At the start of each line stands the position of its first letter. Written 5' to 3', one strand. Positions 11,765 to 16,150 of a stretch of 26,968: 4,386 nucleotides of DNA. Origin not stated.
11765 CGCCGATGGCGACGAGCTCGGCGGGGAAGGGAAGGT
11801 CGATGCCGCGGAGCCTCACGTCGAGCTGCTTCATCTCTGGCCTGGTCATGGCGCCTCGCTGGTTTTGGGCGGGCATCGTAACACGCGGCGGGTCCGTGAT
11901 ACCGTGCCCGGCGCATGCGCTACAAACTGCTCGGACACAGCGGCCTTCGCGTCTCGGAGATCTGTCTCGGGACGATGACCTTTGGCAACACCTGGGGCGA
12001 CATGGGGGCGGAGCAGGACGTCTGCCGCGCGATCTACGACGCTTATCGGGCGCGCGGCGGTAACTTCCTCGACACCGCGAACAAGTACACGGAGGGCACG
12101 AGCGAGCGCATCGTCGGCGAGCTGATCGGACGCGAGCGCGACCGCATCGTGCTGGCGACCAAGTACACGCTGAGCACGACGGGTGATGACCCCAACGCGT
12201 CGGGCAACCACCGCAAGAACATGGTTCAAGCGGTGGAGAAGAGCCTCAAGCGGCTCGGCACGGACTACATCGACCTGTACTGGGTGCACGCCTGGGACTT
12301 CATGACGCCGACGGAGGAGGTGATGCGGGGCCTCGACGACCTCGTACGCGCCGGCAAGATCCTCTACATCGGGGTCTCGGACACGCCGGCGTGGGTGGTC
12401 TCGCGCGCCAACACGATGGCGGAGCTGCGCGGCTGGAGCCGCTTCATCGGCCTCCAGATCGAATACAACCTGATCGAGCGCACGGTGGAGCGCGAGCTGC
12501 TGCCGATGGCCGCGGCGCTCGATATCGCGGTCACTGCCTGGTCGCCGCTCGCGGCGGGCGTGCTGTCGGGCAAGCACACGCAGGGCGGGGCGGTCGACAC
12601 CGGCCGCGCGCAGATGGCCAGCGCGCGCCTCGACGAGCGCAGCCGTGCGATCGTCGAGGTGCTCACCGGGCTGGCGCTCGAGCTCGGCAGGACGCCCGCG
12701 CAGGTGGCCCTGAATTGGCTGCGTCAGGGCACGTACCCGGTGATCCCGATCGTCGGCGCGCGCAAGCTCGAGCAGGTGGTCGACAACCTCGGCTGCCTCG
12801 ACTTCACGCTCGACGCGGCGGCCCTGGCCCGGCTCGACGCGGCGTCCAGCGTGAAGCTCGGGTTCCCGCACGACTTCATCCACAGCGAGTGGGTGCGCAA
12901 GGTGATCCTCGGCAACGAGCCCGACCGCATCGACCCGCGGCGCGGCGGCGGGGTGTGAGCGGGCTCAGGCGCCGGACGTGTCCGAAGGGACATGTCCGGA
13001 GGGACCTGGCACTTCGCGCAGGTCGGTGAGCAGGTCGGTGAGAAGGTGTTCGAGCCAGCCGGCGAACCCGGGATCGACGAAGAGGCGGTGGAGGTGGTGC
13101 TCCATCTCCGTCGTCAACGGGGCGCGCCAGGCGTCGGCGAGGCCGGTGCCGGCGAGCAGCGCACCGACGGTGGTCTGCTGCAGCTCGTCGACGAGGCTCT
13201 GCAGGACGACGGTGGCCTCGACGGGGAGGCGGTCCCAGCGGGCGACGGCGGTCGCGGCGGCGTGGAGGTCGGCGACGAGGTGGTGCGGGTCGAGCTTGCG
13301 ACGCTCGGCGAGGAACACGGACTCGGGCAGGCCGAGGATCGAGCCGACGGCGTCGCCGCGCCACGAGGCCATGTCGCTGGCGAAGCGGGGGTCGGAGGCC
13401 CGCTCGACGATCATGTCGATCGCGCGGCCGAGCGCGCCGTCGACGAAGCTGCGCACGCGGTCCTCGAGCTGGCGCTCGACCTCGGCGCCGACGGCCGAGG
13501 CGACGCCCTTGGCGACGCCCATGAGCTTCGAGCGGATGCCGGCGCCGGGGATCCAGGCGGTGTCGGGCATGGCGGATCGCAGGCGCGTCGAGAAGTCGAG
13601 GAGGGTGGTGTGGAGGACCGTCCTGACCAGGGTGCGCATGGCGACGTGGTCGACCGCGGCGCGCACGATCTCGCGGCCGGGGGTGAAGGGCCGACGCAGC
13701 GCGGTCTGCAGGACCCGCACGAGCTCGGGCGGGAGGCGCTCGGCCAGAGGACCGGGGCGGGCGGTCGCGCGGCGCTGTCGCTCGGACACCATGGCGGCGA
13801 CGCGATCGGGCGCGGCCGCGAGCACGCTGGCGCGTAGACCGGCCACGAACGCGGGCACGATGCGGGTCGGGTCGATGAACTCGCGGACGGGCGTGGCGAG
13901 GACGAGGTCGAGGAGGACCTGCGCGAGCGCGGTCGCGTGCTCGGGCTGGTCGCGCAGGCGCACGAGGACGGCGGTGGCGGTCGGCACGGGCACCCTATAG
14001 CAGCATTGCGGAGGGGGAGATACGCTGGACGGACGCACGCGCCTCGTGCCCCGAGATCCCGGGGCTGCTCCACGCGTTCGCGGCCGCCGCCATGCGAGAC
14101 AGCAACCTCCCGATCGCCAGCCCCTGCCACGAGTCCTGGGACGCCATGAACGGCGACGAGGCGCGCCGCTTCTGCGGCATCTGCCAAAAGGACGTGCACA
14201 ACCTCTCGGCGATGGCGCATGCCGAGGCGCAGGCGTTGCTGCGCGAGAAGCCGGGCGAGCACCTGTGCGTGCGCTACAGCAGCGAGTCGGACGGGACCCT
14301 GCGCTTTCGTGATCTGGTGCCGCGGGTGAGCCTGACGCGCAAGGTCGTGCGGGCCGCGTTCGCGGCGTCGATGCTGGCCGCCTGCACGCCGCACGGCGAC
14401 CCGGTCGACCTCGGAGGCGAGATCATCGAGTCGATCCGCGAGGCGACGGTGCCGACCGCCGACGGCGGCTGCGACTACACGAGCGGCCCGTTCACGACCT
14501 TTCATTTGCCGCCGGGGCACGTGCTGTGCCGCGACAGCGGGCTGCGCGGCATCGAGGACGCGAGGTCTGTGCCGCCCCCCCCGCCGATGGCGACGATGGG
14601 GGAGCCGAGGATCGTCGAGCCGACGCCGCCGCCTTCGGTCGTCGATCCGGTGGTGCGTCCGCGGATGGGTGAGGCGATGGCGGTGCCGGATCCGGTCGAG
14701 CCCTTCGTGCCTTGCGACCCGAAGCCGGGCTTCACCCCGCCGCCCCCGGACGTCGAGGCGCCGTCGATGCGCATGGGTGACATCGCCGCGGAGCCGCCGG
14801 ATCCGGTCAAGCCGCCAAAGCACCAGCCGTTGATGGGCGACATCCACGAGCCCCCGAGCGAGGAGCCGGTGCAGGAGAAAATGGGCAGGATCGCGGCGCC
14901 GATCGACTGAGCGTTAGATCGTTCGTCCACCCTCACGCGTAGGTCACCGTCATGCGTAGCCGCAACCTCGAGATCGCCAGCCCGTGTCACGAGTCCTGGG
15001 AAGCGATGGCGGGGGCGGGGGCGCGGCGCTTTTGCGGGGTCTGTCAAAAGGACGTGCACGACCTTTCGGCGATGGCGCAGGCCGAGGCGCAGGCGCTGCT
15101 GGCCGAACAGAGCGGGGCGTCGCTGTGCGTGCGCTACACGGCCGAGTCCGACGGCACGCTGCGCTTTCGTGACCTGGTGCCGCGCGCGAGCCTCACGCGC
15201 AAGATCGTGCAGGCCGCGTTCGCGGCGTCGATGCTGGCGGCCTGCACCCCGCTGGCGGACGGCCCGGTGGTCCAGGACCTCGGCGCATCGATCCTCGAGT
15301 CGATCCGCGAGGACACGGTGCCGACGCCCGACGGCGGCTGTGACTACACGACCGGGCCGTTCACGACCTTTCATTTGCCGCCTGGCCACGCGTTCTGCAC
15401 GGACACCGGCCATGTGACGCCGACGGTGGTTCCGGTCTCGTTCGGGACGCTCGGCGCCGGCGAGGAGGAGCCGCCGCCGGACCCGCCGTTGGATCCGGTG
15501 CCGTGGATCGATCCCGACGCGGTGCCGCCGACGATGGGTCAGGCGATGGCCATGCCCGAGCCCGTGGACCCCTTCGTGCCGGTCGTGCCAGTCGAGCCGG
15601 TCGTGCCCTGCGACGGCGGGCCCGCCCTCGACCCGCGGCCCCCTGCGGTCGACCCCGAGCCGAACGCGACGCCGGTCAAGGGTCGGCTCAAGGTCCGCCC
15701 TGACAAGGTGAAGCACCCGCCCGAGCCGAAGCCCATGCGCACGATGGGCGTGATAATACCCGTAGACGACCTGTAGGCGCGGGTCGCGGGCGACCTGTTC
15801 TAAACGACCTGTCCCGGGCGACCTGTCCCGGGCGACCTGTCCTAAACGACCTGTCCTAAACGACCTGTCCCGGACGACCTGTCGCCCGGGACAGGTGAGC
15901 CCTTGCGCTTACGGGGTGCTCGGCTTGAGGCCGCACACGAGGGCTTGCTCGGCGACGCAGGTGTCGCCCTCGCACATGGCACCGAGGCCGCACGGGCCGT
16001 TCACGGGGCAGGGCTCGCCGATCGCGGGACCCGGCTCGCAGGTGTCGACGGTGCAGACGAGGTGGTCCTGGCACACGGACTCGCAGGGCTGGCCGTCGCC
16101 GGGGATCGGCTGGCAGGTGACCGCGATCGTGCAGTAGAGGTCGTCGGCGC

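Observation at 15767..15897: A second 14-bp tandem array with two alternating variants, anchored on a stop codon and ending in a palindromic hairpin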

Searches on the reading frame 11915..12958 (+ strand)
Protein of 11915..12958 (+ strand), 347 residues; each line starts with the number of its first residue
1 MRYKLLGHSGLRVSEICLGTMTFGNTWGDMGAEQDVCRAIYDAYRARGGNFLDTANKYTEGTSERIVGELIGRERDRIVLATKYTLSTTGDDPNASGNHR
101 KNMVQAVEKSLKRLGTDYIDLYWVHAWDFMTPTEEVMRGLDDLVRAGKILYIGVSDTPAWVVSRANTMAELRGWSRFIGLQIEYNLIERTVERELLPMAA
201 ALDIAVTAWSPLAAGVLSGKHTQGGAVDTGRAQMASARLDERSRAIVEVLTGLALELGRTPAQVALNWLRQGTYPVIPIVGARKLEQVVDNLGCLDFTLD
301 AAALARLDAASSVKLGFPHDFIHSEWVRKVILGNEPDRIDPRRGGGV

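Call 14: search_protein_families(library=pfam, proteins=[window:11915-12958:+], max_evalue=0.01)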
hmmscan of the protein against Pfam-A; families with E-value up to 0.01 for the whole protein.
window:11915-12958:+ (347 aa): 1 family
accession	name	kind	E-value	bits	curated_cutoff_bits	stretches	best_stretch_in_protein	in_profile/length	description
PF00248.27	Aldo_ket_red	-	1.4e-72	244.7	24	1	15-310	1-289/291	Aldo/keto reductase family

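Call 61: find_encoding_contigs(protein=P0026, flank=1500, max_places=6)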
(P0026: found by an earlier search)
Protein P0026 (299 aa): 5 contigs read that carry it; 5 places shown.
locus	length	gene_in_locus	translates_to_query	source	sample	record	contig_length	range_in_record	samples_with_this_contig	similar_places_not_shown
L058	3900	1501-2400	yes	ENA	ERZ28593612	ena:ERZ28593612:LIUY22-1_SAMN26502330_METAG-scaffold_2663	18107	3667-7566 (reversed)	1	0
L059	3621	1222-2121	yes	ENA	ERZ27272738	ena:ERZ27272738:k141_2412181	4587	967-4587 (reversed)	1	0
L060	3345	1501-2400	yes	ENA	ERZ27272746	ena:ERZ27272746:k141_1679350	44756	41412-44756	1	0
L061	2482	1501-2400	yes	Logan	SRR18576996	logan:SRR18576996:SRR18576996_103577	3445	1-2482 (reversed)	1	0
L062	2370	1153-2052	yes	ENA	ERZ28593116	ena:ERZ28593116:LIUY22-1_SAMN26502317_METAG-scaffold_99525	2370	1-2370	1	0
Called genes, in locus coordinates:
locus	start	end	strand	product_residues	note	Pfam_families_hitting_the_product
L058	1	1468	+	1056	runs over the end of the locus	PF00069:Pkinase, PF07714:PK_Tyr_Ser-Thr, PF00515:TPR_1 (faint), PF13181:TPR_8 (faint), PF24885:TPR_NPHP3, PF13424:TPR_12, PF13374:TPR_10 (weak), PF13424:TPR_12 (weak)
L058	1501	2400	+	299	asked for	-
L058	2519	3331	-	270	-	-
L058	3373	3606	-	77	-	-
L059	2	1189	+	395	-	?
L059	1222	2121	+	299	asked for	-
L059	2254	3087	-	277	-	-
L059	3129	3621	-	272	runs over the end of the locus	-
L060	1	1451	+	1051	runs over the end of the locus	PF00069:Pkinase, PF07714:PK_Tyr_Ser-Thr, PF00515:TPR_1 (faint), PF13181:TPR_8 (faint), PF24885:TPR_NPHP3, PF13424:TPR_12, PF13374:TPR_10 (weak), PF13424:TPR_12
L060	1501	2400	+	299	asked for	-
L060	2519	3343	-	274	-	?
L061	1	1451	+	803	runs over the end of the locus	?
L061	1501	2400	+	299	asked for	-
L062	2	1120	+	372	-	?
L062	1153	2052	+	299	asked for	-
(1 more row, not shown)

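Call 62: find_encoding_contigs(protein=P0030, flank=1500, max_places=6)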
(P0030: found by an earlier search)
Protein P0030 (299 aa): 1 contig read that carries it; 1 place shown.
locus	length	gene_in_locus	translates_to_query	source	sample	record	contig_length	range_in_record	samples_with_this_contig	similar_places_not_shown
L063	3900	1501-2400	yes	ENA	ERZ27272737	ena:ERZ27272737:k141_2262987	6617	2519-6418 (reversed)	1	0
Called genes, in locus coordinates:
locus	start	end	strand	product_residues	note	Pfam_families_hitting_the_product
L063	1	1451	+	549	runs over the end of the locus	?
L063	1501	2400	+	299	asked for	-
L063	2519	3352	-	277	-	-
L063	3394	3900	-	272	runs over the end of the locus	-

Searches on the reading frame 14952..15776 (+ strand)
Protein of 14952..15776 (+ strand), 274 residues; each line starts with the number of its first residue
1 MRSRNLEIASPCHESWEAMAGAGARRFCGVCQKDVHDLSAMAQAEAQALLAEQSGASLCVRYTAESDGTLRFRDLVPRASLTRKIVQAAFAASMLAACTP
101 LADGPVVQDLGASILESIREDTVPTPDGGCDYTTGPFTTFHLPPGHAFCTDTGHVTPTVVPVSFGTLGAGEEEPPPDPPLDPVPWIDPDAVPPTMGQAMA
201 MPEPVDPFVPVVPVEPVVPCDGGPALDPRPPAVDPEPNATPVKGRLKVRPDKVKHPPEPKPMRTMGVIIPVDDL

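Call 14: search_protein_families(library=pfam, proteins=[window:14952-15776:+], max_evalue=0.01)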
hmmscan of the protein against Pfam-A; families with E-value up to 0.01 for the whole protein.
window:14952-15776:+ (274 aa): 0 families
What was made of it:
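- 14952..15776 (+): Paralogue B, 274 aa, with N-terminal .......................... Its last codons and stop lie in unit 0. No Pfam family (call 14).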

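Call 20: find_encoding_contigs(protein=window:14952-15776:+, flank=3000, max_places=10)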
Protein window:14952-15776:+ (274 aa): no gene with exactly this product is on record in the collection.

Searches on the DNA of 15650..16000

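Call 64: search_rna_families(source=window, start=15650, end=16000, threshold=evalue, max_evalue=10)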
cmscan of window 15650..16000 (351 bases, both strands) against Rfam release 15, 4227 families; matches with E-value up to 10: 10.
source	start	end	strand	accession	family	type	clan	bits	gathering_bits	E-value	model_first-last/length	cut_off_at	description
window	15807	15896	-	RF03599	MIR1883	Gene; miRNA;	-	25.7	128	0.017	1-118/118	no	MIR1883 microRNA precursor family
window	15845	15896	-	RF03034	nrdJ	Gene; sRNA;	-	23.8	40.3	0.021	1-80/80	no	nrdJ RNA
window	15863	15920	+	RF03034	nrdJ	Gene; sRNA;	-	19.1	40.3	0.29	1-80/80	no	nrdJ RNA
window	15710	15798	-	RF03419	mir-998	Gene; miRNA;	-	18.5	52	0.43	1-91/91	no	mir-998 microRNA precursor family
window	15864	15895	-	RF03889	mir-4776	Gene; miRNA;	-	16.6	97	1.8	1-80/80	no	mir-4776 microRNA precursor family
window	15767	15834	+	RF03276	mir-2232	Gene; miRNA;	-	15.6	70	2.1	1-91/91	no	mir-2232 microRNA precursor family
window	15864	15895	+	RF03889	mir-4776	Gene; miRNA;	-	14.5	97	6.3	1-80/80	no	mir-4776 microRNA precursor family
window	15791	15950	-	RF02695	NrsZ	Gene; sRNA;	-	13.5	76.9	0.19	1-236/236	no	Nitrogen regulated small RNA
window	15860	15899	+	RF00784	mir-486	Gene; miRNA;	-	12.1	69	7.3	1-68/68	no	mir-486 microRNA precursor family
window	15827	15890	+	RF00629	P24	Gene;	-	10.6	100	1.3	82-162/255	no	Pseudomonas sRNA P24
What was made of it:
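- On Known RNA families (Rfam 15): Only sub-threshold matches to generic hairpin-shaped families (microRNA precursors, nrdJ and other sRNAs), all far below their gathering scores (call 64).
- Tried and rejected: At permissive thresholds only sub-threshold matches to generic hairpin-shaped families (microRNA precursors and a few sRNAs) appeared (call 64).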
